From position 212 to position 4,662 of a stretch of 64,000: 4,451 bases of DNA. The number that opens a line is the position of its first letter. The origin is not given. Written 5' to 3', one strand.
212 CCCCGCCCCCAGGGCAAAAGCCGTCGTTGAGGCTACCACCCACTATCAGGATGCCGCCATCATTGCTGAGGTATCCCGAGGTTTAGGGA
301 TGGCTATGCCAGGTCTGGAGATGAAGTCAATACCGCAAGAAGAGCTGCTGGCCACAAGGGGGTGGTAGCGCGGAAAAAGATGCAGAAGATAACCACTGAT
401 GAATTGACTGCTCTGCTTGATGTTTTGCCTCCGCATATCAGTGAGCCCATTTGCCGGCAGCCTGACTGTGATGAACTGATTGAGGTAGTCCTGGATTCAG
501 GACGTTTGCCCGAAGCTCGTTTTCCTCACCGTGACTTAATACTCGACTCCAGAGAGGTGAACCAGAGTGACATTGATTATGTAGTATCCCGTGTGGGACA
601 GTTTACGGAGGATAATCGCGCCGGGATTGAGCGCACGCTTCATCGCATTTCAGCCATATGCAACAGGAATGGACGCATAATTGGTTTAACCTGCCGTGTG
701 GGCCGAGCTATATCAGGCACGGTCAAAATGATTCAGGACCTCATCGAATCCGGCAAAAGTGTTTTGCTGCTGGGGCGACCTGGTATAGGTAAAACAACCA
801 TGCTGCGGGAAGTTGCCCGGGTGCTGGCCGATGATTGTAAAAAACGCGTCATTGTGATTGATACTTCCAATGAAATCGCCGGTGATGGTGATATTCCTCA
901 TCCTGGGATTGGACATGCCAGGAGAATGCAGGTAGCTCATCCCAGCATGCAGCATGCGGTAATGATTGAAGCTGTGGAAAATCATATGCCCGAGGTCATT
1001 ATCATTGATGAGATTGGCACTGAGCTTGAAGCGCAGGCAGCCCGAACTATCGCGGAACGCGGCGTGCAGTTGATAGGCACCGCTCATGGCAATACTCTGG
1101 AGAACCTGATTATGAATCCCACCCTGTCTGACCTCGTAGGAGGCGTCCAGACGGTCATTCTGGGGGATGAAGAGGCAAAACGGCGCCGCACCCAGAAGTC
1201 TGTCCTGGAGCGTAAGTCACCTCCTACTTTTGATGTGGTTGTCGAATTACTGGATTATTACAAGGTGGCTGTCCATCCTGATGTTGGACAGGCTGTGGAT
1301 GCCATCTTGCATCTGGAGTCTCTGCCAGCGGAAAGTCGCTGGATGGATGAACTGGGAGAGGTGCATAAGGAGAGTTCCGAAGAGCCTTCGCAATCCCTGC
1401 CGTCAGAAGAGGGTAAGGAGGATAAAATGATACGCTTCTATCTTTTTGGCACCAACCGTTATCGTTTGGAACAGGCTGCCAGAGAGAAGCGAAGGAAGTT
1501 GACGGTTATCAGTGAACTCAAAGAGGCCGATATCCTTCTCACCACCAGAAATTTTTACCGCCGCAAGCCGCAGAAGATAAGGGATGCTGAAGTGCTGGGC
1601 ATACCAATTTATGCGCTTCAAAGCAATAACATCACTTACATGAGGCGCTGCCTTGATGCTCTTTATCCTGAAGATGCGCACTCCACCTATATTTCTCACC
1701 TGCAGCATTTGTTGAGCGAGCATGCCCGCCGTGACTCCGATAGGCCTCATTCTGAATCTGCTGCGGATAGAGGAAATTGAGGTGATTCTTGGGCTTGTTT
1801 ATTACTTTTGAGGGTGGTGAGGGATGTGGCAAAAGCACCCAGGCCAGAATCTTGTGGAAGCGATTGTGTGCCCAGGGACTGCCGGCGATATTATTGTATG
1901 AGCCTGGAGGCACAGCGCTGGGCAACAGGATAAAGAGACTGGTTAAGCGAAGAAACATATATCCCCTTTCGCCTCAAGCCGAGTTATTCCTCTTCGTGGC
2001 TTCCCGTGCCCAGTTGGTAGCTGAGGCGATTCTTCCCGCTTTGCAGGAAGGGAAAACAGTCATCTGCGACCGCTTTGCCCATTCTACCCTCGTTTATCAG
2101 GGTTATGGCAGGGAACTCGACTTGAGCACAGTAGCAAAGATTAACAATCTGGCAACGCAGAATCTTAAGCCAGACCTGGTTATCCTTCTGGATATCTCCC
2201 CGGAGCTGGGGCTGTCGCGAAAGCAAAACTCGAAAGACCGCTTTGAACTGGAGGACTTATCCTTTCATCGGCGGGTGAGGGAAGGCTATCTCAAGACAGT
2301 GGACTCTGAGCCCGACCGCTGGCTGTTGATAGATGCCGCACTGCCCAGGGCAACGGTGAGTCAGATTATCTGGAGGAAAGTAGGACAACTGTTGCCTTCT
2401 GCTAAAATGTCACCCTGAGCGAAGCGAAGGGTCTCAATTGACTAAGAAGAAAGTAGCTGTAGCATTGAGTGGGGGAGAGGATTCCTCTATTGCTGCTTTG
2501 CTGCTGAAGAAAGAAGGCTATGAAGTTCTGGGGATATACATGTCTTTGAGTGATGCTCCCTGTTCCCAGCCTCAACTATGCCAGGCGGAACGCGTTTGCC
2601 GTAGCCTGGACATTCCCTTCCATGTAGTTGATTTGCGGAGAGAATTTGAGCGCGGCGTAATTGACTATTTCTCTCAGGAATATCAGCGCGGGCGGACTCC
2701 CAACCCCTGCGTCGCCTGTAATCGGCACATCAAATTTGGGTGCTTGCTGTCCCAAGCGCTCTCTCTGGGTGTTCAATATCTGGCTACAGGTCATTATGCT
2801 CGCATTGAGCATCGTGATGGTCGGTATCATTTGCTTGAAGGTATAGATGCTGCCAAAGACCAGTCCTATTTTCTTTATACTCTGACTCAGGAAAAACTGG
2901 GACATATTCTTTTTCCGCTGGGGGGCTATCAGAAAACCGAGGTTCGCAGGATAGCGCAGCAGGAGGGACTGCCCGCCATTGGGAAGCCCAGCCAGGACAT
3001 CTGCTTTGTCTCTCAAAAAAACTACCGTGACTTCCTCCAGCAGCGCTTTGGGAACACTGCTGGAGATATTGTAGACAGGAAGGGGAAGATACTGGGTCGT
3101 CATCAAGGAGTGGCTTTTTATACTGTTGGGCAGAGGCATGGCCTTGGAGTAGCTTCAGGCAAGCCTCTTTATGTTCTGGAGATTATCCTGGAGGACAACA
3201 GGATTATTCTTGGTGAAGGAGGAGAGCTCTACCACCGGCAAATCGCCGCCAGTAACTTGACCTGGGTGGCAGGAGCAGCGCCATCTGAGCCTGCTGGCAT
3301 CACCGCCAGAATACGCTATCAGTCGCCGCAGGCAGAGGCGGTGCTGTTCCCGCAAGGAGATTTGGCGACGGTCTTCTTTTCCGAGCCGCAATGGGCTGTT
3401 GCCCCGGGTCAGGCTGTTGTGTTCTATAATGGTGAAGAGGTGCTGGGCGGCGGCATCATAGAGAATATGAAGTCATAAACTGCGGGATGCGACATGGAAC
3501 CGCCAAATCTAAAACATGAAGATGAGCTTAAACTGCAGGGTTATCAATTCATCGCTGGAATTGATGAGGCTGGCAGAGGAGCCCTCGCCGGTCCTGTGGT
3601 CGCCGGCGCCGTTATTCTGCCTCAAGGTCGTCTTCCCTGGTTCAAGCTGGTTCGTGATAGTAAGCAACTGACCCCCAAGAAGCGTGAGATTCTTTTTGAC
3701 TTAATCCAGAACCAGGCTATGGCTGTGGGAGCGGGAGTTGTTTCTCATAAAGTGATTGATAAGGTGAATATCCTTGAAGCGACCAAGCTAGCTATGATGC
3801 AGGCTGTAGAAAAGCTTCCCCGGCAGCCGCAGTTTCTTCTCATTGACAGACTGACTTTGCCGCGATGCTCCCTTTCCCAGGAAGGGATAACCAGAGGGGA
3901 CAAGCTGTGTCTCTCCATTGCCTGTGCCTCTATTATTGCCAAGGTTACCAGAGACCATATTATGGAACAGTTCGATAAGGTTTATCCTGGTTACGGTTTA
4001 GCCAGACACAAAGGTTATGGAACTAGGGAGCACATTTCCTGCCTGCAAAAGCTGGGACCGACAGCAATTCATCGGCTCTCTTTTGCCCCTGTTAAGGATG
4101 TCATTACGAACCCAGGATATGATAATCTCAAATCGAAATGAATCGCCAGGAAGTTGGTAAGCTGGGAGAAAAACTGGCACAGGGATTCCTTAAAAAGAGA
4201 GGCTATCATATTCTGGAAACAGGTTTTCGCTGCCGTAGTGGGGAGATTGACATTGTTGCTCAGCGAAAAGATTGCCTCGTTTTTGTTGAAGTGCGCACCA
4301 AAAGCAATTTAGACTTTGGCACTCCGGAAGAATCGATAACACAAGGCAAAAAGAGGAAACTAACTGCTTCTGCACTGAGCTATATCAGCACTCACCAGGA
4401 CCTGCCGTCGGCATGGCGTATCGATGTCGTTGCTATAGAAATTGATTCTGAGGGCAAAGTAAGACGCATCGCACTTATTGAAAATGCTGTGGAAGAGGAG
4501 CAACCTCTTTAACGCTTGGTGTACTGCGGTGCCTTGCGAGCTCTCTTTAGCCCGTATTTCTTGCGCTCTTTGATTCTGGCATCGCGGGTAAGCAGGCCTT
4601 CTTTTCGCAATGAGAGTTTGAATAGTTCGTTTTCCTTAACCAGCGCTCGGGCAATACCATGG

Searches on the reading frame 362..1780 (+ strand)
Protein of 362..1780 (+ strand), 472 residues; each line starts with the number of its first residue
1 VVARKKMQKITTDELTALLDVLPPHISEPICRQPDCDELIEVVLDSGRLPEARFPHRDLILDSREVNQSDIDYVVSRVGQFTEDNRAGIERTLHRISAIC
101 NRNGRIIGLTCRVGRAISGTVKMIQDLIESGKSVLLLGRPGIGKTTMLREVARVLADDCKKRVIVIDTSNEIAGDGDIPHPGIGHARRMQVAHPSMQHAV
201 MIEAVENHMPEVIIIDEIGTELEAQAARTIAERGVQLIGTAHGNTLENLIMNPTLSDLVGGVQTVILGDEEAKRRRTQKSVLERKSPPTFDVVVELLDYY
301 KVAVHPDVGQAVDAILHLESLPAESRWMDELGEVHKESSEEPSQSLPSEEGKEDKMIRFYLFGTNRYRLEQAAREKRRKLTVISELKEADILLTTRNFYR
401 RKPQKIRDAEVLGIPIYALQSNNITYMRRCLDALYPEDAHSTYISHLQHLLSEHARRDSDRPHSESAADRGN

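Call 81: search_protein_families(library=pfam, proteins=[window:362-1780:+], max_evalue=0.00001)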
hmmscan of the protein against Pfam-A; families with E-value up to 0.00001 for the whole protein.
window:362-1780:+ (472 aa): 6 families
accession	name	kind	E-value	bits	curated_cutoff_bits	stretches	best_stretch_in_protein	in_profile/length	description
PF25516.1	PTPase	-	3.5e-17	62.5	27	1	358-434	2-78/79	Phosphotyrosine protein phosphatase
PF19568.5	Spore_III_AA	-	2.8e-11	43.5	27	1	115-260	125-276/306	Sporulation stage III, protein AA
PF03266.21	NTPase_1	-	1.2e-06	28.9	23.9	0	134-158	2-26/168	NTPase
PF00004.35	AAA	-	2.4e-06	28.4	21.2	1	134-223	1-71/131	ATPase family associated with various cellular activities (AAA)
PF20720.3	nSTAND3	-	2.5e-06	27.7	27.2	0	123-172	9-57/155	Novel STAND NTPase 3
PF13604.12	AAA_30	-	5.1e-06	26.8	27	0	122-228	8-107/191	AAA domain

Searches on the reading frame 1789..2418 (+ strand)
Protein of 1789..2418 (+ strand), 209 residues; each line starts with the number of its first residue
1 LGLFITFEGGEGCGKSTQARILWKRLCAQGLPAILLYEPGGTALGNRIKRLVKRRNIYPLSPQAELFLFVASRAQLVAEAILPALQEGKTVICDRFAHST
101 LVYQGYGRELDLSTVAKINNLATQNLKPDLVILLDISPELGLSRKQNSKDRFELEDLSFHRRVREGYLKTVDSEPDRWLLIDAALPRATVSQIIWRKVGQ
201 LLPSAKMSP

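Call 81: search_protein_families(library=pfam, proteins=[window:1789-2418:+], max_evalue=0.00001)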
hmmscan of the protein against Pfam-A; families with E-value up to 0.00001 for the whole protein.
window:1789-2418:+ (209 aa): 2 families
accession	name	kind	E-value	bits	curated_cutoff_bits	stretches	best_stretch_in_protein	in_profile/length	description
PF02223.23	Thymidylate_kin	-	2.1e-48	164.9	27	1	7-192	1-183/185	Thymidylate kinase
PF13521.12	AAA_28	-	6.3e-07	30.2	27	1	5-165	2-144/164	AAA domain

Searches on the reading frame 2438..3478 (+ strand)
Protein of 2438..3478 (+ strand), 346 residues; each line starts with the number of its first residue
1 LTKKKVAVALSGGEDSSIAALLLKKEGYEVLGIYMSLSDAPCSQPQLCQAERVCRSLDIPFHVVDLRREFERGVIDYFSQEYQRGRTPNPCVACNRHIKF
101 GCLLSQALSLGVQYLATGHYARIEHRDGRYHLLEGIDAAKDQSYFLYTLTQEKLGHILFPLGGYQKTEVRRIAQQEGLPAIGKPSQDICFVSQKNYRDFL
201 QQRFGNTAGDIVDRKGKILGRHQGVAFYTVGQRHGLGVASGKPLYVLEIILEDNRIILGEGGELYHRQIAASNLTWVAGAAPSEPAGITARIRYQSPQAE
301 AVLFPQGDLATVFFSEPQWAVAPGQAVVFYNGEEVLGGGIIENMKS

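Call 81: search_protein_families(library=pfam, proteins=[window:2438-3478:+], max_evalue=0.00001)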
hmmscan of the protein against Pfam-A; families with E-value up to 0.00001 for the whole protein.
window:2438-3478:+ (346 aa): 3 families
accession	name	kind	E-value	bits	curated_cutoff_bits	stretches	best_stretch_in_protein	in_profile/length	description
PF03054.22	tRNA_Me_trans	-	3.8e-67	226.3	20.6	1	4-192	1-201/202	tRNA methyl transferase HUP domain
PF20258.4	tRNA_Me_trans_C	-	1.1e-19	70.9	20.6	1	267-341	2-77/77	Aminomethyltransferase beta-barrel domain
PF20259.3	tRNA_Me_trans_M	-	3e-19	68.8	27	1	197-259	1-65/66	tRNA methyl transferase PRC-barrel domain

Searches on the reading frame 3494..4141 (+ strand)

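Call 81: search_protein_families(library=pfam, proteins=[window:3494-4141:+], max_evalue=0.00001)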
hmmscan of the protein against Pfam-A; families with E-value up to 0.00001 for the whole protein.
window:3494-4141:+ (215 aa): 1 family
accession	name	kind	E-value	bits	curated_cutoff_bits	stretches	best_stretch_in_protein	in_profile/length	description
PF01351.25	RNase_HII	-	1.6e-38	133.1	25.8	1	21-199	1-198/199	Ribonuclease HII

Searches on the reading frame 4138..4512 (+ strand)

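Call 81: search_protein_families(library=pfam, proteins=[window:4138-4512:+], max_evalue=0.00001)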
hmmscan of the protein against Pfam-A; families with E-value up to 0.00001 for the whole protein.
window:4138-4512:+ (124 aa): 1 family
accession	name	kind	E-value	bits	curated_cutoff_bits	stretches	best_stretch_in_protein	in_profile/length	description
PF02021.23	UPF0102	-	1.2e-26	93.3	23.6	1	10-100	1-80/80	Uncharacterised protein family UPF0102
